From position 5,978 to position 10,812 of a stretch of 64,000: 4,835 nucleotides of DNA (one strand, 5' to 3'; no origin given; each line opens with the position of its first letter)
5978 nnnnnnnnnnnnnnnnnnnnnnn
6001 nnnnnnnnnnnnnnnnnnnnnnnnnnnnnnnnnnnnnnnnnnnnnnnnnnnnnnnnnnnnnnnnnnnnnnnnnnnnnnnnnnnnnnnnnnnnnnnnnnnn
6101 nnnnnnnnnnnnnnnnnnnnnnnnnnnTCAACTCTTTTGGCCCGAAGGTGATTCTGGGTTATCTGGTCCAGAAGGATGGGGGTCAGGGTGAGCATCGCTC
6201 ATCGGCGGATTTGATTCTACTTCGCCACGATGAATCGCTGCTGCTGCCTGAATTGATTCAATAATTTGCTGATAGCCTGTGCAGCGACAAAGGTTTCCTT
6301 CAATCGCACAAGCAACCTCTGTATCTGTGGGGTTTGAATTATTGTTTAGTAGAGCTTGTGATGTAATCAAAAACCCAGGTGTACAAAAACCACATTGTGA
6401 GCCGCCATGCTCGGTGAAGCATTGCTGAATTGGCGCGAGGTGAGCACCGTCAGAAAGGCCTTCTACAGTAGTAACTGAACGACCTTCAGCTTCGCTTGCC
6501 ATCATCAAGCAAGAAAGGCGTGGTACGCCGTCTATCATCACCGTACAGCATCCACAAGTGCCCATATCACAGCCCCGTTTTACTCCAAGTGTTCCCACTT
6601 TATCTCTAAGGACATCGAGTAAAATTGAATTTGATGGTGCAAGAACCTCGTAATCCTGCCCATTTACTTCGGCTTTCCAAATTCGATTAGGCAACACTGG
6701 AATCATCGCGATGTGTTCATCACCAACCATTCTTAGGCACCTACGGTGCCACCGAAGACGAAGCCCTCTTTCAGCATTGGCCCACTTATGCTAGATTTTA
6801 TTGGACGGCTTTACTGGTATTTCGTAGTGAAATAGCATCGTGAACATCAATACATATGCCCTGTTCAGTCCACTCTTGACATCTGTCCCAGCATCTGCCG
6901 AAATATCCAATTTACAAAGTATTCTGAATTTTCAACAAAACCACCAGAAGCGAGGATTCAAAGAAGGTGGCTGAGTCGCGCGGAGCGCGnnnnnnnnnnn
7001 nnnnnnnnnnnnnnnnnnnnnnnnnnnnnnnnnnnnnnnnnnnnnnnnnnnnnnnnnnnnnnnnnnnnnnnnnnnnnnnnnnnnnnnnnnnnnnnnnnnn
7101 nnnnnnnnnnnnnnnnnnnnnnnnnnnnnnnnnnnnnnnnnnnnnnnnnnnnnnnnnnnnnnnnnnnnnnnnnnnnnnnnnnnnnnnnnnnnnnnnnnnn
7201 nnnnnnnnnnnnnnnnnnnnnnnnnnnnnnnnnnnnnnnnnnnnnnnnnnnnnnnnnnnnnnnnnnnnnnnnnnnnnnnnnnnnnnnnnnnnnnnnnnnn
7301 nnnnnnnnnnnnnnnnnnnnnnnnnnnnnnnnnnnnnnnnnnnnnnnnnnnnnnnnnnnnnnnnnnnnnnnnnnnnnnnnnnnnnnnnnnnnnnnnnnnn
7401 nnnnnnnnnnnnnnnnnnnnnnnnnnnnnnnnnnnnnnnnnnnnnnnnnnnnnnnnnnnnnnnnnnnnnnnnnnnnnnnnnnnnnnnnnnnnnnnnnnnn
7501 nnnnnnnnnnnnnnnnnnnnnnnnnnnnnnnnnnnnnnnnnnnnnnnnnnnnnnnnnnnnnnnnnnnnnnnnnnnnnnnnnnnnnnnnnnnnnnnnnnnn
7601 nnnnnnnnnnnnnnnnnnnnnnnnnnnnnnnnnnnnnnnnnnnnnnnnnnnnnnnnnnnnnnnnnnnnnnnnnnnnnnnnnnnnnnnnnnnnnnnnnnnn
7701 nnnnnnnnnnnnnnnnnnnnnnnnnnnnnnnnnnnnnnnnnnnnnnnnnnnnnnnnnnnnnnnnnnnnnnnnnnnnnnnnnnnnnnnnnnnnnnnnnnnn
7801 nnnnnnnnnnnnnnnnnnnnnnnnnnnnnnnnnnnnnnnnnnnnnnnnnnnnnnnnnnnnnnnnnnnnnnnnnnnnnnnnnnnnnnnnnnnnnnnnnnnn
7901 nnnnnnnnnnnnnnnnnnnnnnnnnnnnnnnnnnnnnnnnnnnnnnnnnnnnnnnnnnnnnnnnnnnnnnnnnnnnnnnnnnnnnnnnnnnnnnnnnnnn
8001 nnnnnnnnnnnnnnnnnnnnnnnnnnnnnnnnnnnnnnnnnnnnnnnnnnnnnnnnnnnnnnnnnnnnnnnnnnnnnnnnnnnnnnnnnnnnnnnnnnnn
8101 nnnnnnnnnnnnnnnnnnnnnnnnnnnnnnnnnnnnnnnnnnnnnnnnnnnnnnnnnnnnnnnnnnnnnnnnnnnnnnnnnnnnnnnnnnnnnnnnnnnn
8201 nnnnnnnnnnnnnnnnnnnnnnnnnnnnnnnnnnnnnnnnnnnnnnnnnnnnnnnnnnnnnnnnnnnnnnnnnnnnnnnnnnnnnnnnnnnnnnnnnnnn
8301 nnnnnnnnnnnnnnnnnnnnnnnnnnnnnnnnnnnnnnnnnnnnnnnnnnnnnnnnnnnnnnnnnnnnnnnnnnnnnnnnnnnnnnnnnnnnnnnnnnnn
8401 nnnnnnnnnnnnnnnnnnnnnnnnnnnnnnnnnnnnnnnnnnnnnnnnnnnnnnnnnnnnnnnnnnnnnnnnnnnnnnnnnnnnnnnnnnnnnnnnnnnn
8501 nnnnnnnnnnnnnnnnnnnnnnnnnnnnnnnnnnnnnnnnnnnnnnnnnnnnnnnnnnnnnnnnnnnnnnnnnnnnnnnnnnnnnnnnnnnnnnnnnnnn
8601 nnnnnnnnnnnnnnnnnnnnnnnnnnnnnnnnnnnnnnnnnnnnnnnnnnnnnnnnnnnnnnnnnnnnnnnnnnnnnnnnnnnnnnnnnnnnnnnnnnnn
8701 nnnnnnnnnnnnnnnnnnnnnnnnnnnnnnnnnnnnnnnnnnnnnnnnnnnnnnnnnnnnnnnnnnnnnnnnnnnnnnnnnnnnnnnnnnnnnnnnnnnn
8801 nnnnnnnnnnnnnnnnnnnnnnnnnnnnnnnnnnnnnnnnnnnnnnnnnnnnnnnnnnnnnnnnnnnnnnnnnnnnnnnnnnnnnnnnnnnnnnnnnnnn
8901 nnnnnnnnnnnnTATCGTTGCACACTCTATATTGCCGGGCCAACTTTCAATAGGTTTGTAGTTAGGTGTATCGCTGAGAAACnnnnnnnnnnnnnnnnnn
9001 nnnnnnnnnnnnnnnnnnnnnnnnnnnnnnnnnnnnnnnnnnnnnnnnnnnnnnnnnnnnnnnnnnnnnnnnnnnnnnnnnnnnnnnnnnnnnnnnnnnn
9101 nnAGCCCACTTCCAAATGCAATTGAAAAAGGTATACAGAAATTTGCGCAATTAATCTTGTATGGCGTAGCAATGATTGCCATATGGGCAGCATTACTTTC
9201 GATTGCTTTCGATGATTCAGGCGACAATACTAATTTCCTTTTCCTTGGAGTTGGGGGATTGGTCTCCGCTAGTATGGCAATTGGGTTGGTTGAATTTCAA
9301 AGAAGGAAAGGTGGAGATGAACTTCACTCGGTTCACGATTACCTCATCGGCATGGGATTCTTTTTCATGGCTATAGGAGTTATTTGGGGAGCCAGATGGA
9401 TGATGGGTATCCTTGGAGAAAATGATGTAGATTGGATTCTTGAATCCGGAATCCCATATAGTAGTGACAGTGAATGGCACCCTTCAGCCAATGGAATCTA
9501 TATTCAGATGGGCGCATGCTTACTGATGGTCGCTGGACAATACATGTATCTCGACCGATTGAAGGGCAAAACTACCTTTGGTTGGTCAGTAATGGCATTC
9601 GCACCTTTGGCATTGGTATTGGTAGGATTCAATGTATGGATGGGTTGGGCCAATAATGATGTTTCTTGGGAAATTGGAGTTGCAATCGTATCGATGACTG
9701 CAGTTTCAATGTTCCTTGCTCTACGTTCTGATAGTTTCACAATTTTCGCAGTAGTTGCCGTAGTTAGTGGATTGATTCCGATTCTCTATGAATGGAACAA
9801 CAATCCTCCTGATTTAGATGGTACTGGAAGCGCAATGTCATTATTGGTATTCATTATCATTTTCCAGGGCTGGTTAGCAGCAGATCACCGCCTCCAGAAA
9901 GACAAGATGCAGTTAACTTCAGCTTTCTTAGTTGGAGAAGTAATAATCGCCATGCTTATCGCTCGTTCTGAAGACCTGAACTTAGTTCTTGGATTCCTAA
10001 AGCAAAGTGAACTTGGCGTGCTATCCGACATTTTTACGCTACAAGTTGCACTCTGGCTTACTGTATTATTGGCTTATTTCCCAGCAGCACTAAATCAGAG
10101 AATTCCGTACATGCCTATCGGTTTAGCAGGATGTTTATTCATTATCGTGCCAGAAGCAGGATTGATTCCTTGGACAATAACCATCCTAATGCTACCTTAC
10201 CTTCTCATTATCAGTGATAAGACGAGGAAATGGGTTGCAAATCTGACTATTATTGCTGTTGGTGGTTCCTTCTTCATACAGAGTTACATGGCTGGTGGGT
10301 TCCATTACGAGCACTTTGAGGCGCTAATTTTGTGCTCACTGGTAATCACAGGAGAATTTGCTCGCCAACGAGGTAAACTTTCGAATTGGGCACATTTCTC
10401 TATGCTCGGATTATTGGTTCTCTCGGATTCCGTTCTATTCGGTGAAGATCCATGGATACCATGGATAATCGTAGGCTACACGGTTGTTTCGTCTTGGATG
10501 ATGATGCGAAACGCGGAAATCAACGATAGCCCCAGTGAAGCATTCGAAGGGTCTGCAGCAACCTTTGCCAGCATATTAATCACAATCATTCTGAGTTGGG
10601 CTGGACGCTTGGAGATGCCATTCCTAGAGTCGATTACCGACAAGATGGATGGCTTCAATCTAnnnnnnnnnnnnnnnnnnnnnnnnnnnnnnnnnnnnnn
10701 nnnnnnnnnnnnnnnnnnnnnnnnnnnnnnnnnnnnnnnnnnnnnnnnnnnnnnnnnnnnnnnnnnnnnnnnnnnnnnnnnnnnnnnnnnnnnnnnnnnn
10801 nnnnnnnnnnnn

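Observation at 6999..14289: Module of two S8 subtilases flanking a giant 1347-aa polytopic membrane protein with a polyacidic tail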

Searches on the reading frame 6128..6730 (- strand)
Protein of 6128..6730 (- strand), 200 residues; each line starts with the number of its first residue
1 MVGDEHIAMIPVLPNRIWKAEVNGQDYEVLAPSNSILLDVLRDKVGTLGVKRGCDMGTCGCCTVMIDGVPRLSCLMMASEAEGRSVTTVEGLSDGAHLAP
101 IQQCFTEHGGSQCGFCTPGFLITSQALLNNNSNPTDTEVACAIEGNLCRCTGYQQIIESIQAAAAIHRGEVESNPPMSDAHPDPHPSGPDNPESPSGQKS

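Call 6: search_protein_families(library=pfam, proteins=[window:6128-6730:-], max_evalue=0.01)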
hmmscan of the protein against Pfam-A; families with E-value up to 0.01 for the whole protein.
window:6128-6730:- (200 aa): 3 families
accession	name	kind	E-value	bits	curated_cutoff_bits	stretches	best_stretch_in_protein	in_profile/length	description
PF01799.25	Fer2_2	-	4.2e-29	100.9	30.3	1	88-161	1-75/75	[2Fe-2S] binding domain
PF13085.11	Fer2_3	-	1e-08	35.6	27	1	35-92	29-89/107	2Fe-2S iron-sulfur cluster binding domain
PF00111.32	Fer2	-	1.4e-07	31.8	21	1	21-70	2-52/77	2Fe-2S iron-sulfur cluster binding domain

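Call 7: search_protein_families(library=ncbifam, proteins=[window:6128-6730:-], max_evalue=0.01)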
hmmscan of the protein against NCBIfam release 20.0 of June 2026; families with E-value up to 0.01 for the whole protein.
window:6128-6730:- (200 aa): 20 families
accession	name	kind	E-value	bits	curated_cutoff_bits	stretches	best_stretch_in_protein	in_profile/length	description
TIGR03193.1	4hydroxCoAred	equivalog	1.9e-52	177.1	257.8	1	19-164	3-148/148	4-hydroxybenzoyl-CoA reductase subunit gamma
NF041020.1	glyceraldDH_gamma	equivalog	4e-49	166.4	290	1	20-164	15-159/164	glyceraldehyde dehydrogenase subunit gamma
NF043084.2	XdhC_XDHase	equivalog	2.1e-47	160.4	217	1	19-163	4-149/151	xanthine dehydrogenase subunit XdhC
NF045668.1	pterin_aldehy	equivalog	1.7e-46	158.8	1100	1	21-174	6-162/905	molybdopterin-dependent aldehyde oxidoreductase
TIGR03198.1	pucE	equivalog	7.7e-46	155.3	254.3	1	20-163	6-148/151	xanthine dehydrogenase subunit E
TIGR03311.1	Se_dep_XDH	equivalog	8.5e-43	146.5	830.45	1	22-173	5-153/848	selenium-dependent xanthine dehydrogenase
NF007387.0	PRK09908.1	equivalog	1.3e-41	141.7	212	1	19-162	10-154/159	xanthine dehydrogenase iron sulfur-binding subunit XdhC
TIGR02963.1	xanthine_xdhA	equivalog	9e-38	130.1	467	1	33-167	17-161/468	xanthine dehydrogenase small subunit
NF008514.0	PRK11433.1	equivalog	3e-33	115.1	322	1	21-165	56-215/218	aldehyde dehydrogenase iron-sulfur subunit PaoA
TIGR02969.1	mam_aldehyde_ox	subfamily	1.2e-25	89.3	1912.3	1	33-162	19-159/1330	aldehyde oxidase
TIGR03313.1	Se_sel_red_Mo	hypoth_equivalog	5.7e-12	44.1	1101.9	1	46-165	26-146/951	molybdopterin-dependent oxidoreductase Mo/Fe-S-binding subunit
NF004616.0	PRK05950.1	subfamily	9.6e-08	31.5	228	1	23-87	22-91/238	succinate dehydrogenase iron-sulfur subunit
NF009226.0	PRK12576.1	equivalog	1.2e-07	31.4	344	1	37-92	43-100/317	succinate dehydrogenase/fumarate reductase iron-sulfur subunit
NF009052.0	PRK12386.1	equivalog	1.8e-07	30.5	256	1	16-92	8-91/255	succinate dehydrogenase/fumarate reductase iron-sulfur subunit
TIGR00384.1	dhsB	subfamily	5.9e-06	25.9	88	1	25-92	15-87/222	succinate dehydrogenase and fumarate reductase iron-sulfur protein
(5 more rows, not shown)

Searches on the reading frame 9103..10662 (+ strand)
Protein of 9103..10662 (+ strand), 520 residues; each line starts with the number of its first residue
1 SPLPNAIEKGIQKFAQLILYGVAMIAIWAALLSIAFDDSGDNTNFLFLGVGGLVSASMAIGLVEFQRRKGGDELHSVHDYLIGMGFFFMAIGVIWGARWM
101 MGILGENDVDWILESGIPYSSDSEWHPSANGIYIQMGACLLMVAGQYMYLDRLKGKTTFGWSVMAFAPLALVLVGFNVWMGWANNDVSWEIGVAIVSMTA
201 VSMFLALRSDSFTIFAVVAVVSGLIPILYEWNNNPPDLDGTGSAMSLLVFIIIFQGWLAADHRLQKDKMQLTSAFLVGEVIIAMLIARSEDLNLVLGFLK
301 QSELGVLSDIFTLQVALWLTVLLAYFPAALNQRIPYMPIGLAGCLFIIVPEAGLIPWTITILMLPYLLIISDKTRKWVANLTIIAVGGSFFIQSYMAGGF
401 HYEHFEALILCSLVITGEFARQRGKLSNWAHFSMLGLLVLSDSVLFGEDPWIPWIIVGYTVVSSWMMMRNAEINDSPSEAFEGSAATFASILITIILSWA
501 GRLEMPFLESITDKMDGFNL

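Call 72: predict_structure(alignment_id=A4)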
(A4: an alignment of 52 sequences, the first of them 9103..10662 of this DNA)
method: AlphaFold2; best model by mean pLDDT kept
length: 520 residues; sequences in the alignment: 52
mean_pLDDT: 88.5   pTM: 0.86
mean pLDDT of the five models: 88.5, 86.1, 85.2, 84.1, 83.9
residues with pLDDT >= 90: 333; 70-90: 131; 50-70: 53; < 50: 3
segments of 3 or more residues with pLDDT < 50: 1-3
pLDDT, mean of each block of 10 residues (from residue 1): 51 64 65 64 85 91 88 83 92 91 89 80 78 95 96 88 93 89 90 96 94 93 96 86 95 96 90 96 96 91 92 97 94 94 95 95 95 94 97 88 89 95 93 95 88 90 92 91 91 92 76 65
secondary structure, 60 per line:
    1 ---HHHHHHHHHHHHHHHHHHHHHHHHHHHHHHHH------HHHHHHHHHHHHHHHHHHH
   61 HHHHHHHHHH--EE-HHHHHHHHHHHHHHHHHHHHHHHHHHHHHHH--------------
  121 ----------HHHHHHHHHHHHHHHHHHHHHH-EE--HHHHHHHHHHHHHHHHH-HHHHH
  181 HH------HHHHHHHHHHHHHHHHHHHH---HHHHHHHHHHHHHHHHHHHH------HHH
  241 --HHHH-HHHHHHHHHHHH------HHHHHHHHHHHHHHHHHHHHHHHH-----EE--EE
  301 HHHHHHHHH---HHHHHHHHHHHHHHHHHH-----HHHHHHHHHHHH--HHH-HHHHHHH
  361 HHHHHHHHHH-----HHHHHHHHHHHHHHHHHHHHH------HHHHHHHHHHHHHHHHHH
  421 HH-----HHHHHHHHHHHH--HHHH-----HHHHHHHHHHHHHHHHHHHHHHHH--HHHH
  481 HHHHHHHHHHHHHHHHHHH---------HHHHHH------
elements in order: H4-35 H42-70 H76-106 H131-152 H158-174 H176-182 H189-208 H212-231 H243-246 H248-259 H266-289 H301-309 H313-330 H336-347 H354-370 H376-396 H403-422 H428-439 H442-445 H451-474 H477-499 H509-514
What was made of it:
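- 9145..10710 (+): BIG N-domain, TM1-18 (residues 55-576). This is the most conserved part. It holds the invariant core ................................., a short Pro/Gly-rich helical hairpin at residues 376-410. AlphaFold model of residues 41-560: pLDDT 88.5, pTM 0.86 (call 72).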

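Call 74: fold_search(model_id=the predicted structure, library=pdb)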
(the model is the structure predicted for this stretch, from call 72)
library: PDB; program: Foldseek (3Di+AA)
matches with E <= 10: 726; with E <= 0.001: 0
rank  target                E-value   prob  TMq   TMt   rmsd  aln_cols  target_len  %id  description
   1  8qah_B                1.0e-02  0.99  0.23  0.27  21.9       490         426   10  X-ray crystal structure of a de novo designed single-chain parallel coiled-coil alpha-helical barrel with 8 inner heli (released 2024-07-03)
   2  8cwy_A                1.1e-02  1.00  0.34  0.37  13.4       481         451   11  Accurate computational design of genetically encoded 3D protein crystals (released 2023-11-01)
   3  7rdr_A                2.7e-02  0.98  0.28  0.30  17.0       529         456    9  Circular tandem repeat protein with novel repeat topology and enhanced subunit contact surfaces (released 2021-09-01)
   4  8qah_A                2.8e-02  0.98  0.23  0.27  21.9       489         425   10  X-ray crystal structure of a de novo designed single-chain parallel coiled-coil alpha-helical barrel with 8 inner heli (released 2024-07-03)
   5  3sf4_B                4.3e-02  0.96  0.21  0.28  14.4       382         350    8  Crystal structure of the complex between the conserved cell polarity proteins Inscuteable and LGN (released 2011-11-23)
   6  8cws_A                7.1e-02  0.99  0.30  0.33  13.2       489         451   11  Accurate computational design of genetically encoded 3D protein crystals (released 2023-11-01)
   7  6hc2_E                7.7e-02  0.60  0.17  0.21  17.9       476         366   10  Crystal structure of NuMA/LGN hetero-hexamers (released 2019-05-29)
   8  7t7t_A                8.0e-02  0.44  0.15  0.16  21.6       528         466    9  Structure of TSK/BRU1 bound to histone H3.1 (released 2022-03-30)
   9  5a7d_B                8.3e-02  0.90  0.21  0.28  16.1       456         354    9  Tetrameric assembly of LGN with Inscuteable (released 2016-08-03)
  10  7qds_B                8.3e-02  0.23  0.13  0.09  23.2       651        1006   11  Apo human SKI complex in the open state (released 2022-02-02)
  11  5a7d_H                9.0e-02  0.91  0.23  0.30  15.4       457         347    9  Tetrameric assembly of LGN with Inscuteable (released 2016-08-03)
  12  9mg8_B                9.0e-02  0.20  0.10  0.14  25.1       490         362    8  Crystal Structure of b-iTHR-110 (released 2025-12-17)
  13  6umm_B                9.7e-02  0.60  0.18  0.20  19.2       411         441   13  A complete structure of the ESX-3 translocon complex (released 2019-10-23)
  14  3sf4_C                1.1e-01  0.96  0.25  0.33  15.7       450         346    8  Crystal structure of the complex between the conserved cell polarity proteins Inscuteable and LGN (released 2011-11-23)
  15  5a31_O                1.2e-01  0.21  0.13  0.10  20.0       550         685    7  Structure of the human APC-Cdh1-Hsl1-UbcH10 complex. (released 2015-11-18)
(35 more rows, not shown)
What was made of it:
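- On Type VII (ESX) mycosin-EccD pair: 6umm_B gives E 0.097 and TM 0.18-0.20 (call 74).
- A confident N-domain model (pTM 0.86) should recover any common transporter or GT-C fold with Foldseek, but the best TM-score is 0.39, to soluble repeat proteins (call 74).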
